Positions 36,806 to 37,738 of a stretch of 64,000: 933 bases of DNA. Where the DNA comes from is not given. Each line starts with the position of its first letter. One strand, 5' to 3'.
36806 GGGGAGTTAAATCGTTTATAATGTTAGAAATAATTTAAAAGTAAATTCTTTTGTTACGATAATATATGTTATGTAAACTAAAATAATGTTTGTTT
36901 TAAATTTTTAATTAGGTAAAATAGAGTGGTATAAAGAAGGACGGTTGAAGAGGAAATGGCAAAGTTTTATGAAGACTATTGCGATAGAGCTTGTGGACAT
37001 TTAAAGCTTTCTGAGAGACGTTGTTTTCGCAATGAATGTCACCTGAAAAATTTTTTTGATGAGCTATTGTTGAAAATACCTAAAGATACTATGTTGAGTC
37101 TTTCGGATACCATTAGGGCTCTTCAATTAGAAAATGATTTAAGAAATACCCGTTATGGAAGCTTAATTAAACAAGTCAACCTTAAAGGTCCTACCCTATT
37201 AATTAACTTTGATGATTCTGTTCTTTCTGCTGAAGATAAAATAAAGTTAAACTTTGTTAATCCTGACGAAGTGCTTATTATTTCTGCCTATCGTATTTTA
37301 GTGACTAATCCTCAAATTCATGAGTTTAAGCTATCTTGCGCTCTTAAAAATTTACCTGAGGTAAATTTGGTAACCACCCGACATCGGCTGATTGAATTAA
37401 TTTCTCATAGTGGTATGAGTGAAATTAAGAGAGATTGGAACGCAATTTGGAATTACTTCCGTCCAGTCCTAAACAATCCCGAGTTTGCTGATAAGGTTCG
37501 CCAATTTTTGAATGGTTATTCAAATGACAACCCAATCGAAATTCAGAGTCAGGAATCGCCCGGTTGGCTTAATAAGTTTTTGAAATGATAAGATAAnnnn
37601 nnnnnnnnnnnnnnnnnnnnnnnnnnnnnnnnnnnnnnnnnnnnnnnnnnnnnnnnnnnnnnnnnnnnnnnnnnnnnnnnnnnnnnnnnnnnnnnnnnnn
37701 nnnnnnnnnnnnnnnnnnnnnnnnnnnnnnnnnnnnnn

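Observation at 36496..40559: Roughly 3.9 kb block of six uncharacterized genes in two convergent operons, bounded by long AT-rich spacers. Candidate novel signalling or effector module.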

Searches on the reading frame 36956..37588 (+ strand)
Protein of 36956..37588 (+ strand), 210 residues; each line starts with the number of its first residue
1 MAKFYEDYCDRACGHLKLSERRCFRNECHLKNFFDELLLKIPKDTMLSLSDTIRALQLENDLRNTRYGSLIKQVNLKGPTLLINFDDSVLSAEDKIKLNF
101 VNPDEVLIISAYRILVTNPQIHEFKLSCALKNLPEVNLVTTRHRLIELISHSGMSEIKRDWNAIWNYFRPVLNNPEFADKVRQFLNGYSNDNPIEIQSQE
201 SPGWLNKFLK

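Call 3: search_protein_families(library=pfam, proteins=[window:36956-37588:+], max_evalue=0.1)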
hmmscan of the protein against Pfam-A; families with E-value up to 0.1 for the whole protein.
window:36956-37588:+ (210 aa): 1 family
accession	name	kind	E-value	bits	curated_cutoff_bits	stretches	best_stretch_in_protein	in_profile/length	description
PF25200.1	DUF7833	-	0.0049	17.2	24.3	1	6-51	8-52/63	Family of unknown function (DUF7833)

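Call 10: search_protein_families(library=ncbifam, proteins=[window:36956-37588:+], max_evalue=0.1)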
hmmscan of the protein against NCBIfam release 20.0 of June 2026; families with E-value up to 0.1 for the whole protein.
window:36956-37588:+ (210 aa): 0 families

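Call 11: search_protein_families(library=padloc, proteins=[window:36956-37588:+], max_evalue=0.1)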
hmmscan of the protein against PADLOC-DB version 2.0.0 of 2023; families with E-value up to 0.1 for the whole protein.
window:36956-37588:+ (210 aa): 0 families

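Call 12: search_protein_families(library=phrogs, proteins=[window:36956-37588:+], max_evalue=0.1)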
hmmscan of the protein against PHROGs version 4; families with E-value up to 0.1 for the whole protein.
window:36956-37588:+ (210 aa): 0 families

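Call 29: find_homologous_proteins(query=window:36956-37588:+, max_evalue=0.001)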
Query window:36956-37588:+ (210 aa): 9 proteins with E <= 0.001 among 141 candidates.
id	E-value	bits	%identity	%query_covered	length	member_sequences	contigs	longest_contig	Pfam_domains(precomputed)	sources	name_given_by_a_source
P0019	2.8e-138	476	100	100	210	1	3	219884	-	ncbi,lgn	-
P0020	1.0e-121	422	89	100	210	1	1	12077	-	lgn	-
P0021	4.3e-120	417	84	100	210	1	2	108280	-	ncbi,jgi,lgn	-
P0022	2.7e-117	408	84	100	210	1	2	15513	-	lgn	-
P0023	5.2e-114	397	83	100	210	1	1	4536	-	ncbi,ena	-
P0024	6.1e-112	390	80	100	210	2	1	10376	-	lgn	-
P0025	4.3e-106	371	74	100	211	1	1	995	-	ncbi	-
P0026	1.3e-72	262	53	100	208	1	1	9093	-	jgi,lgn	jgi:hypothetical protein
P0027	2.2e-71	258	49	99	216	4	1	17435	-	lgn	-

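Call 32: find_encoding_contigs(protein=P0027, flank=9000, max_places=3)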
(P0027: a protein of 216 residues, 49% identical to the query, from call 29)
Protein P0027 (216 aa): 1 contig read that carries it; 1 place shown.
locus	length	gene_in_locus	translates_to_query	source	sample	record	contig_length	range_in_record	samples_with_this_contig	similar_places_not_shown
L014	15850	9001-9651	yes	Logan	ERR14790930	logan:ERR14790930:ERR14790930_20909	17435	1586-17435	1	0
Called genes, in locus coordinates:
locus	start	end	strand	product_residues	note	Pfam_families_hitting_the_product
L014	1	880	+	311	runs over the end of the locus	PF01745:IPT (weak), PF01715:IPPT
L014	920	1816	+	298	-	PF01678:DAP_epimerase, PF02567:PhzC-PhzF, PF01678:DAP_epimerase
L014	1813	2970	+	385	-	PF00155:Aminotran_1_2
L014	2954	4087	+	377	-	PF13167:GTP-bdg_N, PF16360:GTP-bdg_M, PF00350:Dynamin_N (faint), PF01926:MMR_HSR1, PF16897:MMR_HSR1_Xtn (weak)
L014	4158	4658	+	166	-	-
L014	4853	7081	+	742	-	PF13597:NRDD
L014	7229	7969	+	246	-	PF13353:Fer4_12, PF04055:Radical_SAM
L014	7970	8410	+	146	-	PF00692:dUTPase, PF22769:DCD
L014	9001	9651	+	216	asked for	-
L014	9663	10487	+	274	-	PF00990:GGDEF (faint)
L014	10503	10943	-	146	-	-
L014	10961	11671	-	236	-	PF13483:Lactamase_B_3, PF12706:Lactamase_B_2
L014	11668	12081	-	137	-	-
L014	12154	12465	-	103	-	-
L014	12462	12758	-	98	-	-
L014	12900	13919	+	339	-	PF24568:CC_PcsB, PF03330:DPBB_1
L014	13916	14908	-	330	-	PF07885:Ion_trans_2, PF02254:TrkA_N, PF02080:TrkA_C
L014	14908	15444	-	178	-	PF00156:Pribosyltran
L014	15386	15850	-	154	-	?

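Call 33: find_encoding_contigs(protein=P0026, flank=9000, max_places=3)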
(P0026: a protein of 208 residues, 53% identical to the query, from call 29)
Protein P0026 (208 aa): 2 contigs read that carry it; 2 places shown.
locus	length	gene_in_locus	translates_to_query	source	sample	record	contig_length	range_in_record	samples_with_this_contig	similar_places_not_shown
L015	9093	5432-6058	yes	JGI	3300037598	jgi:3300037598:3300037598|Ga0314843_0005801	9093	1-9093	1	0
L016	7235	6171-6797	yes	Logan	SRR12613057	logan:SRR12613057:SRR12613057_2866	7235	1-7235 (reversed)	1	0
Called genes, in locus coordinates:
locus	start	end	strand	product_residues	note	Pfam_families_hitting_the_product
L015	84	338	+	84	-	PF00155:Aminotran_1_2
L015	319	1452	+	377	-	PF13167:GTP-bdg_N, PF16360:GTP-bdg_M, PF03193:RsgA_GTPase (faint), PF01926:MMR_HSR1, PF02421:FeoB_N (weak), PF16897:MMR_HSR1_Xtn (weak)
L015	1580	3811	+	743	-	PF03477:ATP-cone (faint), PF13597:NRDD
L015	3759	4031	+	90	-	PF13098:Thioredoxin_2 (faint), PF13192:Thioredoxin_3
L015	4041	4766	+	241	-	PF13353:Fer4_12 (weak), PF04055:Radical_SAM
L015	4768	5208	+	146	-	PF00692:dUTPase, PF22769:DCD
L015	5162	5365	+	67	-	-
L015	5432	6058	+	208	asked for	-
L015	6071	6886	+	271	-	PF00990:GGDEF (weak)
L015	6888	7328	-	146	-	-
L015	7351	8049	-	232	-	PF13483:Lactamase_B_3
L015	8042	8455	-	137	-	-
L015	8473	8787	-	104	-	-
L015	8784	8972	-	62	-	-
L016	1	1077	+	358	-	?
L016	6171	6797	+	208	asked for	-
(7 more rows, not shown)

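Call 57: search_solved_structures(query=A3, max_evalue=1, show_alignments=1)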
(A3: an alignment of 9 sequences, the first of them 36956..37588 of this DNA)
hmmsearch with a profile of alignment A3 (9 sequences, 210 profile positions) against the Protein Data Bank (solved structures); distinct sequences matched with E-value up to 1: 0.

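Call 61: predict_structure(alignment_id=A3)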
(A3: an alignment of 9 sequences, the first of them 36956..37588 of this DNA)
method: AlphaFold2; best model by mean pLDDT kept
length: 210 residues; sequences in the alignment: 9
mean_pLDDT: 69.8   pTM: 0.53
mean pLDDT of the five models: 69.8, 69.3, 68.0, 65.5, 65.5
residues with pLDDT >= 90: 28; 70-90: 74; 50-70: 74; < 50: 34
segments of 3 or more residues with pLDDT < 50: 151-158, 185-210
pLDDT, mean of each block of 10 residues (from residue 1): 63 61 60 66 74 88 86 93 92 74 80 87 92 82 74 46 55 61 49 41 44
secondary structure, 60 per line:
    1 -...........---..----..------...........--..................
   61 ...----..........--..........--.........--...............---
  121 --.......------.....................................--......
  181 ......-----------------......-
elements in order: H2-12 H30-40 H43-63 E71-77 E80-86 H92-100 H103-117 E123-129 E136-141 H142-172 H175-186 H204-209

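Call 86: find_related_loci(query=A3, collection=viral_contigs, flank=5000)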
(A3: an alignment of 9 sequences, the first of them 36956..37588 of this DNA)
Query A3 (210 aa) in viral_contigs; peptide patterns used: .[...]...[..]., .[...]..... (x = any residue, [..] = any of these).
373 stretches matched a pattern, but none encodes a relative of the query by tblastn (E <= 1e-3).

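Call 87: search_dna_similar(query=window:36956-37588:+, collection=plasmids, mode=protein, max_evalue=0.001)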
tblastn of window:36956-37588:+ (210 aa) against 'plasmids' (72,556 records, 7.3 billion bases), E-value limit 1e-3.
No match.

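Call 95: search_protein_families(library=pfam, alignment_id=A3, max_evalue=0.05)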
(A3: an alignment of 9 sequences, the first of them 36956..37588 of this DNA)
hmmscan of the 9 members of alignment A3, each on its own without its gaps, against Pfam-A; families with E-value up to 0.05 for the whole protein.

A. member 1, window:36956-37588:+ (210 aa): 1 family
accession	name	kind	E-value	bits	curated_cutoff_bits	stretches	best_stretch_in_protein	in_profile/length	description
PF25200.1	DUF7833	-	0.0049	17.2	24.3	1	6-51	8-52/63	Family of unknown function (DUF7833)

B. families by the number of members that match (of 9 scanned): 4 families
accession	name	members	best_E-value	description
PF25200.1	DUF7833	7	0.0028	Family of unknown function (DUF7833)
PF05383.23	La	1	0.0076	La domain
PF12948.12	MSP7_C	1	0.04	MSP7-like protein C-terminal domain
PF05133.19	SPP1_portal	1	0.044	Phage portal protein, SPP1 Gp6-like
